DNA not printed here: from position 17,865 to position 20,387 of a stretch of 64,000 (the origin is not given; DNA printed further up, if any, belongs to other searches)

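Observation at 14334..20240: Foreign-composition block between rplJ and tRNA-Trp: paired AAA+ ATPases plus a large metallophosphoesterase protein; candidate undescribed module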

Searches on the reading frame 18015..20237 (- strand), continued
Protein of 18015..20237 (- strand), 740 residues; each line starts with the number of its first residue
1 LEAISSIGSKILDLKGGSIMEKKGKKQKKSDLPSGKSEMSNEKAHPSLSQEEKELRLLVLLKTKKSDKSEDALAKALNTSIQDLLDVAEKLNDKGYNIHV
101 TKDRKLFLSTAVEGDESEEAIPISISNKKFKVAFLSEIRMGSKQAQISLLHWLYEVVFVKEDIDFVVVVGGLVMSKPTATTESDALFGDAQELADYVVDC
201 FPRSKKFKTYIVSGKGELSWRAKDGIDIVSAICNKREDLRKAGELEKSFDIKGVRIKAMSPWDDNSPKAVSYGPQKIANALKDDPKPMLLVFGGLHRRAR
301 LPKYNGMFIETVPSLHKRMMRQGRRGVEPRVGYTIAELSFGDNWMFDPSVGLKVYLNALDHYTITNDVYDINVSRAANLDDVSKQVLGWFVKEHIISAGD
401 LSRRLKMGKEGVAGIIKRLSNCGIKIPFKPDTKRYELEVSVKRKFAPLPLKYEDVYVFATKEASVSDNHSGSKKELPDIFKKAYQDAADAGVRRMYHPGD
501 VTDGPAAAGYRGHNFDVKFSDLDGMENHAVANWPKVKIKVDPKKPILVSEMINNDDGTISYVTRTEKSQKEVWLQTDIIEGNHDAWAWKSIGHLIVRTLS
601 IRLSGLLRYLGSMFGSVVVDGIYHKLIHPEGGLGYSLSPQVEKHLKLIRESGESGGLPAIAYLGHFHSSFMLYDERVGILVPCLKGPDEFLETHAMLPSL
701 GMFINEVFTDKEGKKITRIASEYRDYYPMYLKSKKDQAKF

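Call 81: find_related_loci(query=A3, collection=metagenome_contigs, flank=7000)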
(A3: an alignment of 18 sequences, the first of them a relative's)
Query A3 (721 aa) in metagenome_contigs; peptide patterns used: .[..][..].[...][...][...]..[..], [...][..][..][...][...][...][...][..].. (x = any residue, [..] = any of these).
183 stretches matched a pattern; 9 encode a relative of the query (tblastn E <= 1e-3); 9 distinct loci.
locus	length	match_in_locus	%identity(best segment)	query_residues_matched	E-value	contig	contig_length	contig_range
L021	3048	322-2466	75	3-721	0e+0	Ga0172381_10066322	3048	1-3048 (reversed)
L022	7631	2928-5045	52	16-714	0e+0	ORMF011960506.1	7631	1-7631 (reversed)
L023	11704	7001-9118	52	16-714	0e+0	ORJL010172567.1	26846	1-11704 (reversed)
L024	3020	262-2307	53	37-714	0e+0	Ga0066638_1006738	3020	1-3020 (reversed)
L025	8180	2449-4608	51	1-714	0e+0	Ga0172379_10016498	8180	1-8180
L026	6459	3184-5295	44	20-712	0e+0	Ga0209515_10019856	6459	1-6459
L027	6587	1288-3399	43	20-712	0e+0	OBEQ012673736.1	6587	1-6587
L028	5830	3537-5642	43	17-707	0e+0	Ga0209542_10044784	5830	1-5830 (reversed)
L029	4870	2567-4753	40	4-718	2e-175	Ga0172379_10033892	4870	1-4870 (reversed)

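Call 88: get_annotated_region(hit=H1, flank=6000)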
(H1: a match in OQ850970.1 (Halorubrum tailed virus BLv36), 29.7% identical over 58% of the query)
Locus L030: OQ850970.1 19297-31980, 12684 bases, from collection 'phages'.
description: Halorubrum tailed virus BLv36, complete genome.
organism: Halorubrum tailed virus BLv36 (NCBI taxid 3056369)
taxonomy: Viruses; Duplodnaviria; Heunggongvirae; Uroviricota; Caudoviricetes
host: Halorubrum sp. BL36; source: -; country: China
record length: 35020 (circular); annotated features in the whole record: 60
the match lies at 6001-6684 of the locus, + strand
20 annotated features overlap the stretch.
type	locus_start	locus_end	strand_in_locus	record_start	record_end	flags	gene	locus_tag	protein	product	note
CDS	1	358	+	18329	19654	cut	-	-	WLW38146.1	hypothetical protein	ORF35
CDS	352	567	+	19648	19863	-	-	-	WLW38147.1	hypothetical protein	ORF36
CDS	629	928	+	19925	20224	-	-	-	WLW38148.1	hypothetical protein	ORF37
CDS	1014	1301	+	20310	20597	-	-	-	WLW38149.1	hypothetical protein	ORF38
CDS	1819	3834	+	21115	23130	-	-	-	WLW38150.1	hypothetical protein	ORF39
CDS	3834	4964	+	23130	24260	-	-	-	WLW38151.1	hypothetical protein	ORF40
CDS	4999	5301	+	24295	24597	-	-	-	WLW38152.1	hypothetical protein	ORF41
CDS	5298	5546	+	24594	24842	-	-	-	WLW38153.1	hypothetical protein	ORF42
CDS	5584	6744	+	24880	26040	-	-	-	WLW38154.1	hypothetical protein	ORF43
CDS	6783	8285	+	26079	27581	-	-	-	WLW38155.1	hypothetical protein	ORF44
CDS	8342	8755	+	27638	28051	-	-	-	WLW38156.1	hypothetical protein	ORF45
CDS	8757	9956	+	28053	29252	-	-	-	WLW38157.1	hypothetical protein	ORF46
CDS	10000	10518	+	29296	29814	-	-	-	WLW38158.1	hypothetical protein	ORF47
CDS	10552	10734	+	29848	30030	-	-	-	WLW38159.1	hypothetical protein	ORF48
CDS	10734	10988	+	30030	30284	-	-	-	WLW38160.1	hypothetical protein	ORF49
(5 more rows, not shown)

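Call 89: search_protein_families(library=phrogs, proteins=[L030:1819-3834:+, L030:3834-4964:+, L030:5584-6744:+, L030:6783-8285:+, L030:8757-9956:+, L020:1793-3541:+, L020:6321-9320:+, L020:9384-9968:+, L020:14264-16513:+, L019:5029-6048:+], max_evalue=0.001)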
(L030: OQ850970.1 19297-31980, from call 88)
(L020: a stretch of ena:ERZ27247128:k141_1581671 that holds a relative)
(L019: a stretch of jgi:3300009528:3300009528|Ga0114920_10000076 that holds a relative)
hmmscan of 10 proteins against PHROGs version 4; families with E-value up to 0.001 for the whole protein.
L030:1819-3834:+ (671 aa): 1 family
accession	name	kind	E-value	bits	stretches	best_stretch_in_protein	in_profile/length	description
phrog_12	-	head and packaging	1e-09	39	1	334-538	358-531/646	portal protein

L030:3834-4964:+ (376 aa): 3 families
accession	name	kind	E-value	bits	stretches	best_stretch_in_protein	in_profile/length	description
phrog_2859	-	unknown function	8.7e-14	51.4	1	37-144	165-276/740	-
phrog_2662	-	head and packaging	1.8e-09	37.8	1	152-327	519-684/717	portal protein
phrog_115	-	head and packaging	4.5e-05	23.8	1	252-303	238-285/665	minor head protein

L030:5584-6744:+ (386 aa): 3 families
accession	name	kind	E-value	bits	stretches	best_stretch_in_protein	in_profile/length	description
phrog_7339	-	DNA, RNA and nucleotide metabolism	1e-05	26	1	140-323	28-210/263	DNA repair exonuclease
phrog_100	-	DNA, RNA and nucleotide metabolism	3e-05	23.6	1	142-243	29-127/989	SbcD-like subunit of palindrome specific endonuclease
phrog_1649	-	other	0.00033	20.4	1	140-262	34-135/308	metallo-phosphoesterase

L030:6783-8285:+ (500 aa): 4 families
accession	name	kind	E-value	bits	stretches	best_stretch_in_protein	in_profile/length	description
phrog_9737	-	unknown function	4.8e-07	30.7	1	51-80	233-262/297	-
phrog_36547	-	unknown function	3.8e-06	28.1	1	35-94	63-123/188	-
phrog_4359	-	unknown function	3.3e-05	24.9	1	31-88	141-197/262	-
phrog_28131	-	unknown function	4.1e-05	23.9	1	51-81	46-76/372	-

L030:8757-9956:+ (399 aa): 3 families
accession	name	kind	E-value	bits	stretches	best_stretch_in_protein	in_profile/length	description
phrog_10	-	head and packaging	9e-07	29.2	1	80-233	334-480/752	major head protein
phrog_544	-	head and packaging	2.2e-05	25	1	168-249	61-141/282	major head protein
phrog_1650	-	head and packaging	0.00042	20.7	0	166-290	72-207/300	major head protein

L020:1793-3541:+ (582 aa): 3 families
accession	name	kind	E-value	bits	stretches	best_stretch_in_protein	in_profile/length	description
phrog_5902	-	unknown function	9.2e-36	124.8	1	46-229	17-206/359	-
phrog_2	-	head and packaging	2.2e-31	110.4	1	49-499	252-596/807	terminase large subunit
phrog_20197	-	unknown function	1.1e-07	32.9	1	55-135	26-107/158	-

L020:6321-9320:+ (999 aa): 2 families
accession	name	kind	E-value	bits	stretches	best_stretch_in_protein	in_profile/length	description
phrog_7545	-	DNA, RNA and nucleotide metabolism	8.5e-07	30.3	1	543-587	102-146/160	HNH endonuclease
phrog_15471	-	DNA, RNA and nucleotide metabolism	0.00011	23.1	1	524-594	27-102/183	HNH endonuclease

L020:9384-9968:+ (194 aa): 0 families

L020:14264-16513:+ (749 aa): 1 family
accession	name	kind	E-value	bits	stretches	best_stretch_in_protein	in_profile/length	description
phrog_4162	-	unknown function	7.4e-05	23.5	0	460-496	5-42/155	-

L019:5029-6048:+ (339 aa): 0 families

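Call 90: fold_search(model_id=the predicted structure, library=viral)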
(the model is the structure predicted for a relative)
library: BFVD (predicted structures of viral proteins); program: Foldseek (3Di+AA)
matches with E <= 10: 880; with E <= 0.001: 52
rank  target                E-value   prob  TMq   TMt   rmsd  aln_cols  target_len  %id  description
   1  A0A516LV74            1.2e-19  1.00  0.36  0.67   6.3       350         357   20  (no name in the UniProt tables at hand)
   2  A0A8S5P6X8            1.3e-16  1.00  0.28  0.30  29.9       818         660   13  Hint (Hedgehog/Intein) domain N-terminal region [Siphoviridae sp. ctsUY14]
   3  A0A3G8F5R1            5.6e-12  1.00  0.27  0.72   3.6       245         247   18  (no name in the UniProt tables at hand)
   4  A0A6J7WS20            1.9e-11  1.00  0.39  0.53  11.7       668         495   10  Uncharacterized protein [uncultured Caudovirales phage]
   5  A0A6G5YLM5            2.8e-08  1.00  0.24  0.37  14.4       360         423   13  (no name in the UniProt tables at hand)
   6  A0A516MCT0            3.7e-08  1.00  0.25  0.42  10.0       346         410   14  (no name in the UniProt tables at hand)
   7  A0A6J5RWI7            5.2e-08  1.00  0.24  0.39  16.8       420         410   14  Calcineurin-like phosphoesterase domain-containing protein [uncultured Caudovirales phage]
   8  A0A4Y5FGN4            7.3e-08  1.00  0.26  0.41   8.0       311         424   12  DNA polymerase [Lactobacillus phage 3-521]
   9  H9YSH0                8.2e-08  1.00  0.26  0.60   5.2       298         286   11  (no name in the UniProt tables at hand)
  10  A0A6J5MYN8            1.3e-07  1.00  0.23  0.36  18.3       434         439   10  Uncharacterized protein [uncultured Caudovirales phage]
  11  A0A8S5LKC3            1.4e-07  1.00  0.24  0.41  16.1       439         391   13  DNA polymerase II small subunit [Siphoviridae sp. ctcPV5]
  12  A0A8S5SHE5            1.4e-07  1.00  0.24  0.40   8.8       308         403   12  DNA polymerase II small subunit [Siphoviridae sp. ctBCr48]
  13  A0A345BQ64            3.4e-07  1.00  0.24  0.39  22.8       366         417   10  (no name in the UniProt tables at hand)
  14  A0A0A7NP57            5.4e-07  1.00  0.22  0.30  21.0       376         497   11  Calcineurin-like phosphoesterase domain-containing protein [Lactobacillus phage LfeInf]
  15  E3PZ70                5.7e-07  1.00  0.23  0.39  23.5       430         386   12  Uncharacterized protein [Roseovarius sp. 217 phage 1]
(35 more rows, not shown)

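Call 101: search_protein_families(library=pfam, proteins=[L001:14980-16047:+, L002:10915-11973:+, L014:12325-13395:+, L013:120-794:+], max_evalue=0.01)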
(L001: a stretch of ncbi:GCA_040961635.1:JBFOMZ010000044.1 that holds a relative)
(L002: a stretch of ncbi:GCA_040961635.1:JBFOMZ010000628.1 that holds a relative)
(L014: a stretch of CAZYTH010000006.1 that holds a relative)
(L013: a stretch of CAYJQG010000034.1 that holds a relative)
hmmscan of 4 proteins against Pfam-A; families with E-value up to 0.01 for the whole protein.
L001:14980-16047:+ (355 aa): 1 family
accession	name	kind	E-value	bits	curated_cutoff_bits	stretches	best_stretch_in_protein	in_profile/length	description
PF02811.25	PHP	-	8.3e-06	26.7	26.4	1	58-92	2-37/164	PHP domain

L002:10915-11973:+ (352 aa): 2 families
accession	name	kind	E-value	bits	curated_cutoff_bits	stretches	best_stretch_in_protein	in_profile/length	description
PF02811.25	PHP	-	8.8e-08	33.1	26.4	1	56-95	2-42/164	PHP domain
PF16967.11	TcfC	-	0.0095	15.9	29.4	0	293-316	4-27/68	E-set like domain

L014:12325-13395:+ (356 aa): 1 family
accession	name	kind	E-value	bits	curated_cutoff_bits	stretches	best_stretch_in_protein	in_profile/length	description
PF10023.15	Aminopep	-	1.1e-06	28.6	25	0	88-178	101-192/322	Putative aminopeptidase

L013:120-794:+ (224 aa): 0 families

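Call 105: find_related_loci(query=A3, collection=viral_contigs, flank=8000)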
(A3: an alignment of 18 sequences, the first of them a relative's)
Query A3 (721 aa) in viral_contigs; peptide patterns used: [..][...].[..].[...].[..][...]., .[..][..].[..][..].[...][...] (x = any residue, [..] = any of these).
20 stretches matched a pattern, but none encodes a relative of the query by tblastn (E <= 1e-3).
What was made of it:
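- On Recently acquired genomic island: Not found on viral contigs (call 105).
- IMG/VR holds no copy (call 105).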
